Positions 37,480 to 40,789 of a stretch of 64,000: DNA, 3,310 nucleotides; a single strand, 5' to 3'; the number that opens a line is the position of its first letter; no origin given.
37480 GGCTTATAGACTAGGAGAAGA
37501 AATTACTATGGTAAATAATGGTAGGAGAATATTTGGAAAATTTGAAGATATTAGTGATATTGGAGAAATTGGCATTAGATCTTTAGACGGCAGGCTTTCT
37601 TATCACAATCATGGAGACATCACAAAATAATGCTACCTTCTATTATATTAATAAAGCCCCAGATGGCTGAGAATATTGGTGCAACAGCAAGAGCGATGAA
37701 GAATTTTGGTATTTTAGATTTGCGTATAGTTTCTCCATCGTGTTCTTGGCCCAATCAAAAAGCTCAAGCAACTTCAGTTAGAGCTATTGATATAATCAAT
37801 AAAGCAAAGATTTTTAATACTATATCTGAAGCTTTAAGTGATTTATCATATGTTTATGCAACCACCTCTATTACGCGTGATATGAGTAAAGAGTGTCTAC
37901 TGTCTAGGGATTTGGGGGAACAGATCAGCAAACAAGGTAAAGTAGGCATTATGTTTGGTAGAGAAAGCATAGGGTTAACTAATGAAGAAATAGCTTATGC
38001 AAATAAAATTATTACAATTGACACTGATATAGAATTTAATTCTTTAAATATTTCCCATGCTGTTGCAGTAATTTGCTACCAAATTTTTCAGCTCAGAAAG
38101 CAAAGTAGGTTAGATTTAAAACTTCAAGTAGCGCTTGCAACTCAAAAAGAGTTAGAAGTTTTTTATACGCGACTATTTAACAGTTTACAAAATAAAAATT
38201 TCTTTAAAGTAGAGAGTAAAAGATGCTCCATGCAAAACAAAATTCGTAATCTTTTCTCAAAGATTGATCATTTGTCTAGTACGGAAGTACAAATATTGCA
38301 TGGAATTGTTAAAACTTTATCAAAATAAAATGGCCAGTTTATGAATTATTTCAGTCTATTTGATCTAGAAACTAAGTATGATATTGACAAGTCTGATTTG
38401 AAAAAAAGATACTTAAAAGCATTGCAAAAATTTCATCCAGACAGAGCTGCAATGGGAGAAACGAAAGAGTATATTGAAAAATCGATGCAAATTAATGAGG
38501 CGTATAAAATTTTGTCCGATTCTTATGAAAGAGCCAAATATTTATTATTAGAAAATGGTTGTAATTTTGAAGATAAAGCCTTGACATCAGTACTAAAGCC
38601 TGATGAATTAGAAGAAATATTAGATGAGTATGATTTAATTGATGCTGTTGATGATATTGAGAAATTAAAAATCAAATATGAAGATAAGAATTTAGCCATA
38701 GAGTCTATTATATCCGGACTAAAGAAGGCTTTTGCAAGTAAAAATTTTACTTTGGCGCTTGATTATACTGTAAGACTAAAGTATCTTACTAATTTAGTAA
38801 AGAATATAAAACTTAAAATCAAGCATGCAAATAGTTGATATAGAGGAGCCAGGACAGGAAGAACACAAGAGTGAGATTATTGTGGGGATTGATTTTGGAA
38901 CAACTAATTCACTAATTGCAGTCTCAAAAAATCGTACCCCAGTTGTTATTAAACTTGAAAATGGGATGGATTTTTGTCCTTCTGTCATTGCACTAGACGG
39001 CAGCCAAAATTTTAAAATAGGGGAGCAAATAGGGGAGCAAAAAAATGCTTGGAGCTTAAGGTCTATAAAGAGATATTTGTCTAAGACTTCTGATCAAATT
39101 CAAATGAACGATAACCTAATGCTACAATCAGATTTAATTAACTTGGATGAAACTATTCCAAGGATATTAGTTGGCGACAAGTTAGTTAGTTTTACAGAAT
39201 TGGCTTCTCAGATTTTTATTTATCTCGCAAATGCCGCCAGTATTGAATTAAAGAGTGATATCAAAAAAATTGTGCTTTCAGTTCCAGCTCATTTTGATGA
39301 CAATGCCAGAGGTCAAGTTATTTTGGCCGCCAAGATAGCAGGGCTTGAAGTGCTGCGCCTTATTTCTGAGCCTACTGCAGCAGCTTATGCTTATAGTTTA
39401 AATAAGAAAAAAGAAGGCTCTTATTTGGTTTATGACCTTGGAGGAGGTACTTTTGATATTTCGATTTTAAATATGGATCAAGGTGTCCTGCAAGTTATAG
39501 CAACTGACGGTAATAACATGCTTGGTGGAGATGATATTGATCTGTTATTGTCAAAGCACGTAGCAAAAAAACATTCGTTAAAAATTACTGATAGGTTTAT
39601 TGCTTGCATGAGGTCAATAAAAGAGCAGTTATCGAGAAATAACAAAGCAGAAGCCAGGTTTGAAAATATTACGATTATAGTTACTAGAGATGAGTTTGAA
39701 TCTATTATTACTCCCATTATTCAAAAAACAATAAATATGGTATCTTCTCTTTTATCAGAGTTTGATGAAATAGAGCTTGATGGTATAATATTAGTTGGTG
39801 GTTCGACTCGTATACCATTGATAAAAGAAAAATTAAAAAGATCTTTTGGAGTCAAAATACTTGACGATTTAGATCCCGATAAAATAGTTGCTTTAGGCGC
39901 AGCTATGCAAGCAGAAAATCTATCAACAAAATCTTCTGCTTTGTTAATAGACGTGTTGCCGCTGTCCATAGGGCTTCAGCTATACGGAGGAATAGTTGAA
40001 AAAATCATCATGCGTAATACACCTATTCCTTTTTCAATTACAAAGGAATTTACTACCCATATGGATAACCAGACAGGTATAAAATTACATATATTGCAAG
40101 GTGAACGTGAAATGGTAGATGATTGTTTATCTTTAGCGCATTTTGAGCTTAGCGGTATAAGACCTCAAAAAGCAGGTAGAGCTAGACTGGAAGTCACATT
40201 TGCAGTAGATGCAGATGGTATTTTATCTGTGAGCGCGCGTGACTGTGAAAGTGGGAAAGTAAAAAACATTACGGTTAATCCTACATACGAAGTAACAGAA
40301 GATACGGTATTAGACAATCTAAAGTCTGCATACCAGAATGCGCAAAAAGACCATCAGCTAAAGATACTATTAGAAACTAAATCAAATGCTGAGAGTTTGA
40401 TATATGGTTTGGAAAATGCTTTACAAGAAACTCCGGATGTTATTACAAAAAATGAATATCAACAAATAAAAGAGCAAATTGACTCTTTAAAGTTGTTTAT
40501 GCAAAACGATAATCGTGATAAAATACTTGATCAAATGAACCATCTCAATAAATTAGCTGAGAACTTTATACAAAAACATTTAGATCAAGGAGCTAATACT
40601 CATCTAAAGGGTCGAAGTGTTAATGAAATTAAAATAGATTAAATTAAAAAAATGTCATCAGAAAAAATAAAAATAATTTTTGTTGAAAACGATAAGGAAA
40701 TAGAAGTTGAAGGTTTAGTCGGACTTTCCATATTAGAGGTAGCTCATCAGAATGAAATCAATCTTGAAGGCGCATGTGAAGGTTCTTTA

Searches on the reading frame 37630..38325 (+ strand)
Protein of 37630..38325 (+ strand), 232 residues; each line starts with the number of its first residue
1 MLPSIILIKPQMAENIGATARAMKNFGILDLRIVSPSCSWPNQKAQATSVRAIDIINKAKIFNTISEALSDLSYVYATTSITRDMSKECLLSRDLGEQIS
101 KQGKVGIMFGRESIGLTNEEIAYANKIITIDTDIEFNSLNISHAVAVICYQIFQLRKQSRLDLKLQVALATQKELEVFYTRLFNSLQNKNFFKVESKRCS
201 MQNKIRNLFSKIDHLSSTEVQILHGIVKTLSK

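Call 56: search_protein_families(library=pfam, proteins=[window:37630-38325:+], max_evalue=0.00001)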
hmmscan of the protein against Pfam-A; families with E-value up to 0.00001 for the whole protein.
window:37630-38325:+ (232 aa): 1 family
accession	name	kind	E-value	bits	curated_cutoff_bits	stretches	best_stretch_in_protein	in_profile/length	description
PF00588.24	SpoU_methylase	-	3.6e-27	95.6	29.7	1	5-150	4-142/142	SpoU rRNA Methylase family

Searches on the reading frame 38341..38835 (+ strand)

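Call 56: search_protein_families(library=pfam, proteins=[window:38341-38835:+], max_evalue=0.00001)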
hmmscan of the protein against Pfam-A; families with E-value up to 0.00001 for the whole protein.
window:38341-38835:+ (165 aa): 2 families
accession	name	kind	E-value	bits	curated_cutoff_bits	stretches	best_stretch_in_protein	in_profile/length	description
PF00226.36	DnaJ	-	1.3e-10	41.6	27.8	1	11-67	8-62/63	DnaJ domain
PF07743.18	HSCB_C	-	9.9e-06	26.3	22.1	1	90-157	6-74/74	HSCB C-terminal oligomerisation domain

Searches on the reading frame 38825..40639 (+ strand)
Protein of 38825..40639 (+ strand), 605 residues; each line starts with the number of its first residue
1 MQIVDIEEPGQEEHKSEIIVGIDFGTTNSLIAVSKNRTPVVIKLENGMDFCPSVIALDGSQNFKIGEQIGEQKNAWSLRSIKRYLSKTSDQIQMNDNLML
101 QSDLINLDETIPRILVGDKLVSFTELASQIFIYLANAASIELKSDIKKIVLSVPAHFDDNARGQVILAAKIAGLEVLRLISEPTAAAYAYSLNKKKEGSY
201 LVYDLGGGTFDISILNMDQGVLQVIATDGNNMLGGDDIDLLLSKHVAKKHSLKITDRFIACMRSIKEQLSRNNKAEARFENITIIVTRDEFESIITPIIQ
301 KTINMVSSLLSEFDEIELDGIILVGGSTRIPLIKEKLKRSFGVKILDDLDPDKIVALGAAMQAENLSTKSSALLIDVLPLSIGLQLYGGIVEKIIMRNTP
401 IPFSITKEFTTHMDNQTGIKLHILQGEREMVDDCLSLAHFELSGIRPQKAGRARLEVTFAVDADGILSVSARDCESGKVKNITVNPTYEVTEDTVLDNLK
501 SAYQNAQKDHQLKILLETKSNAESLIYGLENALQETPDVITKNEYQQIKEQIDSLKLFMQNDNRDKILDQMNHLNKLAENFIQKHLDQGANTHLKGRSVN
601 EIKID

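Call 56: search_protein_families(library=pfam, proteins=[window:38825-40639:+], max_evalue=0.00001)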
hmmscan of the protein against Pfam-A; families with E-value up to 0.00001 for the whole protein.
window:38825-40639:+ (605 aa): 2 families
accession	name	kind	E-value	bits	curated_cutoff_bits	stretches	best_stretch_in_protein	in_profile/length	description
PF00012.26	HSP70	-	9.1e-132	440.7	20.6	1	19-585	1-597/599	Hsp70 protein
PF06723.19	MreB_Mbl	-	1.6e-17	63.8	27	1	125-368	72-324/327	MreB/Mbl protein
